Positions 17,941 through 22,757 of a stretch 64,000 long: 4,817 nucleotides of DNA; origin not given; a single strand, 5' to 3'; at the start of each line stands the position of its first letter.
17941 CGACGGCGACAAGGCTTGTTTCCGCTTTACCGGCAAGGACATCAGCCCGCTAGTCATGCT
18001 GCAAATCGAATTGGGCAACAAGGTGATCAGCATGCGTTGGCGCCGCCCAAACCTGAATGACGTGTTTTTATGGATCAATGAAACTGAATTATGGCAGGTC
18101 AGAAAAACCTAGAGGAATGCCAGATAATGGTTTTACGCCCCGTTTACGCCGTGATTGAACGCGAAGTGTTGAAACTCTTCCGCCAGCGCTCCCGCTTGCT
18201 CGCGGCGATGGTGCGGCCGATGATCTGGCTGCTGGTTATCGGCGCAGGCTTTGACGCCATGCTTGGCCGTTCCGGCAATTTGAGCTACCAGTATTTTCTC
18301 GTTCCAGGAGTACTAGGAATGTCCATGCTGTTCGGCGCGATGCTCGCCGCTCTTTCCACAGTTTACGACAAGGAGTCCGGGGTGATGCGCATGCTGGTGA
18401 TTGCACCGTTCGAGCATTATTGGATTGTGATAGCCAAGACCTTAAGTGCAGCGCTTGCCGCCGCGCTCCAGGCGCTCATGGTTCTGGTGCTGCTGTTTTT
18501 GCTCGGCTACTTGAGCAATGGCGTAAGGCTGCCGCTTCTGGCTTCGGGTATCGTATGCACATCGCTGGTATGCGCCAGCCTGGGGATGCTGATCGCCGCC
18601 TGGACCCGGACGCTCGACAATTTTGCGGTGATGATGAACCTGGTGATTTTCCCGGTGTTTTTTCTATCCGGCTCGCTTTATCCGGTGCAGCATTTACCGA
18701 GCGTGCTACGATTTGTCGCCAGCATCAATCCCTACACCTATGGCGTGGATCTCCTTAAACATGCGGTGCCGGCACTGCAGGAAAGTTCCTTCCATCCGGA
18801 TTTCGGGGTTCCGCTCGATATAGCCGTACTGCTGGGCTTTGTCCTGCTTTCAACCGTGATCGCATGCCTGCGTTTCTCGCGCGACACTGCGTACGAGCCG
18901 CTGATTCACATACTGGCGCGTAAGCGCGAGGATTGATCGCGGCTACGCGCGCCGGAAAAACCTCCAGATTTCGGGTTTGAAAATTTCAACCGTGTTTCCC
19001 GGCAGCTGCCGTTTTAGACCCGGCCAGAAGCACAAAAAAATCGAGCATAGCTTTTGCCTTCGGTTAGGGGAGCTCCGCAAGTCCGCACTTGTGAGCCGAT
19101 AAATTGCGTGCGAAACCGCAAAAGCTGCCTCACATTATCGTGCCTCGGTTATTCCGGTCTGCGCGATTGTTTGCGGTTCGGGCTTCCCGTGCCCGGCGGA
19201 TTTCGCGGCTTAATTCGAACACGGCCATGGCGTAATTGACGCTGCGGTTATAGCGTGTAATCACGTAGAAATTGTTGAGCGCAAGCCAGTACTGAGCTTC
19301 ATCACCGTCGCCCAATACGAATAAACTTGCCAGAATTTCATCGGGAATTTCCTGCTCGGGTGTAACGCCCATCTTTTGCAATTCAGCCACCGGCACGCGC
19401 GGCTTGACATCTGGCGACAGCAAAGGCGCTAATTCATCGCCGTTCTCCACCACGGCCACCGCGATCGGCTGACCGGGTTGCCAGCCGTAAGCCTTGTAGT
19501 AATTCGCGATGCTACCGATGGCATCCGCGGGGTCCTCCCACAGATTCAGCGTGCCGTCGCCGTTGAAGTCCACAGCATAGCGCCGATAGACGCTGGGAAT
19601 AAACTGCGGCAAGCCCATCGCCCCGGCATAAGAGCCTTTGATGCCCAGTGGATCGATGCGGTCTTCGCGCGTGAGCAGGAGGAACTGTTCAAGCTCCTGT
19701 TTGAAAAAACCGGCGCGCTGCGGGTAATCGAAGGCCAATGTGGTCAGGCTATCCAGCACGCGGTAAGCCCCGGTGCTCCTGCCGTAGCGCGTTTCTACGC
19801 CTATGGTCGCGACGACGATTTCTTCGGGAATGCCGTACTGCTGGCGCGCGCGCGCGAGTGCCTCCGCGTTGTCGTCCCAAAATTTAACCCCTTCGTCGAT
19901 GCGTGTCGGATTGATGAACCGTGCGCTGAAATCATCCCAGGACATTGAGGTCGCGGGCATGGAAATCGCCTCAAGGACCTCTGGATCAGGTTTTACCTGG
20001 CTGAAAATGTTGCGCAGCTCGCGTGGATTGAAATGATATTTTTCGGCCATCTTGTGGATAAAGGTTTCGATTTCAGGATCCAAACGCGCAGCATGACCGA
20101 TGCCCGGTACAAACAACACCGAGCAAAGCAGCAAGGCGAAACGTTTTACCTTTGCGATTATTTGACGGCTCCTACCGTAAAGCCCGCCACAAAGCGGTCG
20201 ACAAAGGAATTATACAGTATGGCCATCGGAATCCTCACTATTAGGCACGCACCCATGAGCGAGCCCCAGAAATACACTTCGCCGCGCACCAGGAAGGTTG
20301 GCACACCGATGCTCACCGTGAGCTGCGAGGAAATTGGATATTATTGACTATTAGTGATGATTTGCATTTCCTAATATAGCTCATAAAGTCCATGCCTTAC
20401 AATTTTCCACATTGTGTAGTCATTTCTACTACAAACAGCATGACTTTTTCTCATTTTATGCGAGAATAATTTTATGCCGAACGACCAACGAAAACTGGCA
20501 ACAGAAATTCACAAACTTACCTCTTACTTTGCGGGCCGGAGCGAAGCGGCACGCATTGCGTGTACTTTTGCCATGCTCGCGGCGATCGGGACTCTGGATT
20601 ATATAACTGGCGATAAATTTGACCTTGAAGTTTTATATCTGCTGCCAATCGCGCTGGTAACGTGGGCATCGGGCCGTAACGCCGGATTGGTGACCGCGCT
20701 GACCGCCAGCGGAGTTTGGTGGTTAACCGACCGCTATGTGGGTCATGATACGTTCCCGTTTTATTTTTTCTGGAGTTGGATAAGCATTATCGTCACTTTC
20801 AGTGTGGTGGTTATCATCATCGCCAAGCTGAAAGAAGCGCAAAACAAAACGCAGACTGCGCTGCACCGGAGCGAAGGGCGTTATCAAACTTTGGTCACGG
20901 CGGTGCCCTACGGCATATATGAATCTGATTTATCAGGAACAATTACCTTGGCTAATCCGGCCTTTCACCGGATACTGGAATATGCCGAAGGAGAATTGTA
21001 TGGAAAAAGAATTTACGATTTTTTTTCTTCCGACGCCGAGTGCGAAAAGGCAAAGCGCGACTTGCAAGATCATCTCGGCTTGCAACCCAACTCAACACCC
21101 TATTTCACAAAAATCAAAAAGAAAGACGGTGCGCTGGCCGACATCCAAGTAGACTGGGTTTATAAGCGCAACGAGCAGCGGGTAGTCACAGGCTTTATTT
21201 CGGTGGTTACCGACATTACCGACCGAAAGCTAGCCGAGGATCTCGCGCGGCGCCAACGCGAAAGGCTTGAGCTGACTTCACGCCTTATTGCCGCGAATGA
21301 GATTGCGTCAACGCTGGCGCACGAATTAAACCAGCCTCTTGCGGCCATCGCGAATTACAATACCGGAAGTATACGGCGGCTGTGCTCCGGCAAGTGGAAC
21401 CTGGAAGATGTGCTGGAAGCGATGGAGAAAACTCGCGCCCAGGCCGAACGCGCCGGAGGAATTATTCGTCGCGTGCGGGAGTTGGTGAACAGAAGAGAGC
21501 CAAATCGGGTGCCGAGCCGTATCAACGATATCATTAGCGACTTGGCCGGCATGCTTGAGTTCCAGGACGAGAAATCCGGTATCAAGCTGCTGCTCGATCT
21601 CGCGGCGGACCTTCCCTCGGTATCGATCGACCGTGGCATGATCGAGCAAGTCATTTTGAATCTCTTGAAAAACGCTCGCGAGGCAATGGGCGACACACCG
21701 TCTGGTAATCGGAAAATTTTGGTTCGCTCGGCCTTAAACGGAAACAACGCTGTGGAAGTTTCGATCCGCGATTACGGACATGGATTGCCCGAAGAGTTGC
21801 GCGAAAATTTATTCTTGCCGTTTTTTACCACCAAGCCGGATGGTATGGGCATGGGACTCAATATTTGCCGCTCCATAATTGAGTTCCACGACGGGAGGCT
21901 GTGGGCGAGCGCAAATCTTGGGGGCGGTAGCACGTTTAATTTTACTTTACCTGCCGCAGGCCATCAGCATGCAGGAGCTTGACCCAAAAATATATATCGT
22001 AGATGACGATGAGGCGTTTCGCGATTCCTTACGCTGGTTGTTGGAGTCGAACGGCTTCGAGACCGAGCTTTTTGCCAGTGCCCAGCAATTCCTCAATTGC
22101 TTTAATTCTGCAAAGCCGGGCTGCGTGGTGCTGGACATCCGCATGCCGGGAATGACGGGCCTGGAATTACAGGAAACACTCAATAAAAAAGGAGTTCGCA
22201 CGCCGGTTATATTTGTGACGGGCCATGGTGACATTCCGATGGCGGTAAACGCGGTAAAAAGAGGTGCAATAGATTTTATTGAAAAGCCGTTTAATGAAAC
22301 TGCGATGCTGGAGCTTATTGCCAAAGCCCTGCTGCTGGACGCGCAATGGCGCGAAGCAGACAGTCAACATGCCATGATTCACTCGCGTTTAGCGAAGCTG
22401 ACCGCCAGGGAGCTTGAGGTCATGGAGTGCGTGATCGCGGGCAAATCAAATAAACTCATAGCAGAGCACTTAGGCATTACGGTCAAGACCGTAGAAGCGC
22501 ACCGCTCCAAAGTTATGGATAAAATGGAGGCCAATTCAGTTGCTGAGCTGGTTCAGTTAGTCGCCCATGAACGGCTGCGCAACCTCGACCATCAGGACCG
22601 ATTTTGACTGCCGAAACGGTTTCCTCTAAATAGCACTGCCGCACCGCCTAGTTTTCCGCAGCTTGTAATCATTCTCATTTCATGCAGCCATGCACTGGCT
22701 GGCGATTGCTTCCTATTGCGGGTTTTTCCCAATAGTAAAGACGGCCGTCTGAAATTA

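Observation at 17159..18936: ABC-2 transporter overlapping the pqqE stop codon (ATGA)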

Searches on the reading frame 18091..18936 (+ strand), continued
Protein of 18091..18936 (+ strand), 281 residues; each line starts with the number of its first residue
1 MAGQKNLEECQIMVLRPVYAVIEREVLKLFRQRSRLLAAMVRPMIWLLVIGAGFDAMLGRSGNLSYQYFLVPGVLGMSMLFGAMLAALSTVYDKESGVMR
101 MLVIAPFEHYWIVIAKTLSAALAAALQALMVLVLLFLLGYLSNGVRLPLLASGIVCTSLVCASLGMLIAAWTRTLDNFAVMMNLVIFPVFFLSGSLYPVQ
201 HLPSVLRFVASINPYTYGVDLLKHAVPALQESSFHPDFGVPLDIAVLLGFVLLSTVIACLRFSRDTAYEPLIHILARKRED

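Call 61: find_encoding_contigs(protein=P0137, flank=7000, max_places=2)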
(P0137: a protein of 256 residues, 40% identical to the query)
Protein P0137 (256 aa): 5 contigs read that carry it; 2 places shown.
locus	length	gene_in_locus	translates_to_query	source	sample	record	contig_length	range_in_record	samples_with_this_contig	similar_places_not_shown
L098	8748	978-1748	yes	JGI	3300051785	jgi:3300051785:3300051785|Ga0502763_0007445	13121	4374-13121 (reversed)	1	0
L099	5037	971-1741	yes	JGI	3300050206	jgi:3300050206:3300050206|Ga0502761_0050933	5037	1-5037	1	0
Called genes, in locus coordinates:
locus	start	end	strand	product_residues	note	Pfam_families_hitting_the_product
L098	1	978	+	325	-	?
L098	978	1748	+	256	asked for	PF01061:ABC2_membrane, PF12698:ABC2_membrane_3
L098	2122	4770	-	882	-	PF01011:PQQ (faint), PF13360:PQQ_2 (faint)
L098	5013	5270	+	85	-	-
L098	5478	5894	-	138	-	PF04364:DNA_pol3_chi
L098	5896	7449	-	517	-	PF02789:Peptidase_M17_N, PF00883:Peptidase_M17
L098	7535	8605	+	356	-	PF03739:LptF_LptG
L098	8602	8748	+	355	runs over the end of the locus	PF03739:LptF_LptG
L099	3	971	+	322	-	?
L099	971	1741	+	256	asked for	PF01061:ABC2_membrane, PF12698:ABC2_membrane_3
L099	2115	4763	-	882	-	PF01011:PQQ (faint), PF13360:PQQ_2 (faint)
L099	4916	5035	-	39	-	?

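Call 62: find_encoding_contigs(protein=P0135, flank=7000, max_places=2)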
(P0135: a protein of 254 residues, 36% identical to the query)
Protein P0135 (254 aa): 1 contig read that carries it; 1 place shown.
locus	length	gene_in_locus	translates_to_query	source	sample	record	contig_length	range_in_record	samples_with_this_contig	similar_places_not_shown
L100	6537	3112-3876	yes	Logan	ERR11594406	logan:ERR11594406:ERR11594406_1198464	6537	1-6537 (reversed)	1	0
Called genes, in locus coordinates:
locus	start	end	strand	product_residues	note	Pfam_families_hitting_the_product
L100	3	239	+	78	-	?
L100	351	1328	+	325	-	PF03070:TENA_THI-4, PF21782:WHD_PKMT (faint), PF05402:PqqD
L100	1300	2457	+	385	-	PF04055:Radical_SAM, PF13186:SPASM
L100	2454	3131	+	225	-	PF02463:SMC_N, PF00005:ABC_tran, PF13175:AAA_15 (faint), PF00004:AAA (faint), PF13304:AAA_21 (weak)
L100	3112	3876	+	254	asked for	PF01061:ABC2_membrane, PF12679:ABC2_membrane_2 (weak), PF12698:ABC2_membrane_3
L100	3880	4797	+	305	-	PF12706:Lactamase_B_2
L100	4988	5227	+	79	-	PF02604:PhdYeFM_antitox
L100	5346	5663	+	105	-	PF01850:PIN (weak)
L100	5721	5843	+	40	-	PF08042:PqqA (weak)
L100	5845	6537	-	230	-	?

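Call 63: find_encoding_contigs(protein=P0140, flank=7000, max_places=2)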
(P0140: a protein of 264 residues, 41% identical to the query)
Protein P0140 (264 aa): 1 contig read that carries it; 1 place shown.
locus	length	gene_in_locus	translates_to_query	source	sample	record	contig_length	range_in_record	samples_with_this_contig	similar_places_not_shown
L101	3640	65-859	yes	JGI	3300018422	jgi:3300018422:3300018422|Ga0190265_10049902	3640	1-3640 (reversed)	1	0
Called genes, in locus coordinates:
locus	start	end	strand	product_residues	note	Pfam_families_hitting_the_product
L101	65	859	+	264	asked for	PF01061:ABC2_membrane, PF03379:CcmB (faint), PF12698:ABC2_membrane_3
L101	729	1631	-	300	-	-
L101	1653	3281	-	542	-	PF00171:Aldedh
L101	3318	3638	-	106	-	?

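Call 74: predict_structure(alignment_id=A2)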
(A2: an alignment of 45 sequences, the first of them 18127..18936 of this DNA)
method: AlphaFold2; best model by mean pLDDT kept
length: 269 residues; sequences in the alignment: 45
mean_pLDDT: 81.1   pTM: 0.82
mean pLDDT of the five models: 81.1, 78.6, 76.7, 76.3, 75.8
residues with pLDDT >= 90: 97; 70-90: 116; 50-70: 55; < 50: 1
segments of 3 or more residues with pLDDT < 50: none
pLDDT, mean of each block of 10 residues (from residue 1): 75 82 79 80 64 75 91 83 55 66 91 92 84 88 96 90 75 90 88 93 95 69 88 97 90 58 54
secondary structure, 60 per line:
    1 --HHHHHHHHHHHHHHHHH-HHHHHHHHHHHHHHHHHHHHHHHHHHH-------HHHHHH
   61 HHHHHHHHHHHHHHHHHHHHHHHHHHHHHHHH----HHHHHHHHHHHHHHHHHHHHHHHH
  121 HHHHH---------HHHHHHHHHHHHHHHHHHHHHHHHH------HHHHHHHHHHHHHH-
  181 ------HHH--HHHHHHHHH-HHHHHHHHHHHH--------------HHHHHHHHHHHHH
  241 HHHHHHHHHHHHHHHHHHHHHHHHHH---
elements in order: H3-19 H21-47 H55-92 H97-125 H135-159 H166-179 H192-200 H202-213 H228-266

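Call 76: fold_search(model_id=the predicted structure, library=pdb)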
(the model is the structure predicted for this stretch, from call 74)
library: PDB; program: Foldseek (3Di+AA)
matches with E <= 10: 386; with E <= 0.001: 24
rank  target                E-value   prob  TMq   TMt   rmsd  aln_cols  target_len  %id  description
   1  8tsl_C                3.9e-06  1.00  0.68  0.71   4.4       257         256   21  S. thermodepolymerans KpsM-KpsE in Apo 2 state with rigid body fitted KpsT (released 2024-04-17)
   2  8tsh_C                7.2e-06  1.00  0.68  0.70   4.6       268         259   20  S. thermodepolymerans KpsMT(E151Q)-KpsE in complex with ATP (released 2024-04-17)
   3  8tsh_D                1.3e-05  1.00  0.68  0.71   4.7       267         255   21  S. thermodepolymerans KpsMT(E151Q)-KpsE in complex with ATP (released 2024-04-17)
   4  8tun_C                2.0e-05  1.00  0.67  0.69   4.6       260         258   22  S. thermodepolymerans KpsM-KpsE in Glycolipid 1 state with rigid body fitted KpsT (released 2024-04-17)
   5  8yzp_A                3.8e-05  1.00  0.61  0.27   4.1       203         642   20  Tribolium castaneum ABCH-9C in complex with ceramide(d36:1) (released 2025-04-16)
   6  7r89_B                7.3e-05  1.00  0.61  0.34   6.0       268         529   14  The structure of human ABCG5/ABCG8 purified from yeast (released 2021-09-08)
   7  7oz1_A                1.1e-04  1.00  0.62  0.35   5.8       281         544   20  Cryo-EM structure of ABCG1 E242Q mutant with ATP and cholesteryl hemisuccinate bound (released 2021-09-22)
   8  7r8b_B                1.2e-04  1.00  0.60  0.32   5.6       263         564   16  The structure of human ABCG5/ABCG8 supplemented with cholesterol (released 2021-09-08)
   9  8tsi_C                1.7e-04  1.00  0.66  0.68   4.6       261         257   20  S. thermodepolymerans KpsMT-KpsE in complex with ADP:AlF4- (released 2024-04-17)
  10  7r88_B                1.8e-04  1.00  0.64  0.34   5.2       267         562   13  The structure of human ABCG5-I529W/ABCG8-WT (released 2021-09-08)
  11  5njg_A                2.1e-04  1.00  0.59  0.56   6.1       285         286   16  Structure of an ABC transporter: part of the structure that could be built de novo (released 2017-06-07)
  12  8z01_A                2.2e-04  1.00  0.61  0.27   4.1       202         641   19  Tribolium castaneum ABCH-9C(E224Q) mutant in complex with LMNG and ceramide(d36:1) (released 2025-04-16)
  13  8z01_B                2.3e-04  1.00  0.61  0.27   4.1       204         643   19  Tribolium castaneum ABCH-9C(E224Q) mutant in complex with LMNG and ceramide(d36:1) (released 2025-04-16)
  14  8z0i_A                2.5e-04  1.00  0.61  0.28   3.6       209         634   18  Tribolium castaneum ABCH-9C(E224Q) mutant in complex with ATP (released 2025-04-16)
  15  7k2t_B                2.6e-04  1.00  0.56  0.60   5.7       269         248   15  Mg2+/ATP-bound structure of the full-length WzmWzt O antigen ABC transporter in lipid nanodiscs (released 2021-01-13)
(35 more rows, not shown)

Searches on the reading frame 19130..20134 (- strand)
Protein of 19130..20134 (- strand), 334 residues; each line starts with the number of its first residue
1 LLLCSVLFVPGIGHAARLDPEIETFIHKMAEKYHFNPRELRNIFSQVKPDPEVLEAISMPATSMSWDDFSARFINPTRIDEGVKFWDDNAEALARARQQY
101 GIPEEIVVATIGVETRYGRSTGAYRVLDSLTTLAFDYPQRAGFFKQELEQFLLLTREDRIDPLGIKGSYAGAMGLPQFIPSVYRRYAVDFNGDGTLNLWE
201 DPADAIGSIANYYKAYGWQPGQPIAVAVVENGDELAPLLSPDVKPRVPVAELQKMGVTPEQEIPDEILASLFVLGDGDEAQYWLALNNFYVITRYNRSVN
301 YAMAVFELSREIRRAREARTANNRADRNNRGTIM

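Call 4: search_protein_families(library=ncbifam, proteins=[window:19130-20134:-])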
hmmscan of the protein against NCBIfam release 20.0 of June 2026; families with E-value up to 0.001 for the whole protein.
window:19130-20134:- (334 aa): 3 families
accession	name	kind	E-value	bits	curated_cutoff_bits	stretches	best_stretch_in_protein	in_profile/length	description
TIGR02282.1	MltB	equivalog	9.2e-112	372.9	281.4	1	24-312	2-290/290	lytic murein transglycosylase B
NF008029.0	PRK10760.1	equivalog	3.4e-105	352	449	1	19-317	57-358/359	lytic murein transglycosylase B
TIGR02283.1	MltB_2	subfamily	4.5e-56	190.3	248.45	1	38-312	21-298/300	lytic murein transglycosylase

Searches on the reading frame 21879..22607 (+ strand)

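Call 5: search_protein_families(library=ncbifam, proteins=[window:21879-22607:+], max_evalue=0.00001)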
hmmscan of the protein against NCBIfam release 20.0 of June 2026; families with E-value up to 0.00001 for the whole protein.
window:21879-22607:+ (242 aa): 93 families (the best 25 are shown)
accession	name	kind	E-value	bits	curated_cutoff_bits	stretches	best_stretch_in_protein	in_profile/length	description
NF006900.1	PRK09390.1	equivalog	1.2e-72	243.7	255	1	35-228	4-197/203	response regulator FixJ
NF040749.1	tetrathio_RR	equivalog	7.5e-54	182.3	290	1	38-227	2-187/191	tetrathionate respiration response regulator TtrR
NF047793.1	ResRegPgtA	equivalog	2.3e-30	105.7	650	1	35-152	5-122/414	two-component system response regulator PgtA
NF051870.1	NAssimRespRegNtrX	equivalog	8e-27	94.2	600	1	37-231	3-184/452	nitrogen assimilation response regulator NtrX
NF011896.0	PRK15369.1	equivalog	2e-24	86.4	242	1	37-230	5-206/211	two component system response regulator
NF008469.0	PRK11361.1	equivalog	5.1e-24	84.8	714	1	37-168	6-137/461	acetoacetate metabolism transcriptional regulator AtoC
NF052445.1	RespRegMctR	equivalog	2.7e-23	82.5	300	1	37-231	3-202/205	two-component system response regulator MctR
TIGR01818.1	ntrC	equivalog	3.9e-23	82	558.6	1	38-163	1-126/463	nitrogen regulation protein NR(I)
NF008176.1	PRK10923.1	equivalog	1.6e-22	79.7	620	1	37-153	5-121/469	nitrogen regulation protein NR(I)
NF045505.1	RR_RssB_Pseudo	equivalog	5e-22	78.5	700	1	32-158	2-128/394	two-component system response regulator RssB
NF033791.1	ActR_PrrA_rreg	equivalog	1.2e-20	74.3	250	1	36-166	2-128/173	ActR/PrrA/RegA family redox response regulator transcription factor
NF007935.0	PRK10651.1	equivalog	1.8e-20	73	250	1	36-231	7-213/216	two-component system response regulator NarL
NF040689.1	MtrAB_MtrA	equivalog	6.6e-20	71.4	300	1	38-149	1-111/219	MtrAB system response regulator MtrA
NF011695.0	PRK15115.1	equivalog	1e-19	70.6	763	1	36-199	7-168/445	two-component system response regulator GlrR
NF007419.0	PRK09958.1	equivalog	5.6e-19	68.5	251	1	39-230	4-200/204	acid-sensing system DNA-binding response regulator EvgA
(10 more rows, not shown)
